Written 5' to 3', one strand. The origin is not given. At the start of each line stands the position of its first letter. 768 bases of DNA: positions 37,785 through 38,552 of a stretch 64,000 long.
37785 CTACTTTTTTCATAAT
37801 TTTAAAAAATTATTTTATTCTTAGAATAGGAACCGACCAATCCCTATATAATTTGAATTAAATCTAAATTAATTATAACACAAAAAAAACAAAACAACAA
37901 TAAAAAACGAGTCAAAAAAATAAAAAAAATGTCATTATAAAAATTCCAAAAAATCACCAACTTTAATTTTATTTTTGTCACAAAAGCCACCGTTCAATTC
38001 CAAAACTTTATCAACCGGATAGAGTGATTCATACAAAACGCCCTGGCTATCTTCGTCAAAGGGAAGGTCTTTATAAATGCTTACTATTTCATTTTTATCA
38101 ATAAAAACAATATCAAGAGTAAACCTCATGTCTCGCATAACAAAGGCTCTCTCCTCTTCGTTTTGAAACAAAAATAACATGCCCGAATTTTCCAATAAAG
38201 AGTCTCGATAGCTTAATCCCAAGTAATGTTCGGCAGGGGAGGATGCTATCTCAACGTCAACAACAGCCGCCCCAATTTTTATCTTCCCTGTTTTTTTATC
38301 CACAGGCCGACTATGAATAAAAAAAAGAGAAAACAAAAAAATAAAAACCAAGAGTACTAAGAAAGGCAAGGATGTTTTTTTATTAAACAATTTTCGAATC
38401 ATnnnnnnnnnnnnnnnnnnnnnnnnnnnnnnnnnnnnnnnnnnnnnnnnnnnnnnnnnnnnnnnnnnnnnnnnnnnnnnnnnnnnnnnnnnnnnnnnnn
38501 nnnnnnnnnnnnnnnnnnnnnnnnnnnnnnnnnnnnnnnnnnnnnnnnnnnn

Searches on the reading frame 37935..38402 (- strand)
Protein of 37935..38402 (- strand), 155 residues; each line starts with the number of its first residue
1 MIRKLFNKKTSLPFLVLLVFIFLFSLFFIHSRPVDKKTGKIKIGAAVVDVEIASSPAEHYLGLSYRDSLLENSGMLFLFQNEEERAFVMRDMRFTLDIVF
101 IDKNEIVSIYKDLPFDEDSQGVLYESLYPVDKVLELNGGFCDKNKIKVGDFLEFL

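Call 13: search_protein_families(library=pfam, proteins=[window:37935-38402:-], max_evalue=0.001)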
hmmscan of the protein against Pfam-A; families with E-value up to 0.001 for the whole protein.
window:37935-38402:- (155 aa): 1 family
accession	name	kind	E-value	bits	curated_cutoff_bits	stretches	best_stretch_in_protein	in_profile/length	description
PF02643.20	DUF192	-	1.9e-27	95.7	27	1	48-154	1-96/96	Uncharacterized ACR, COG1430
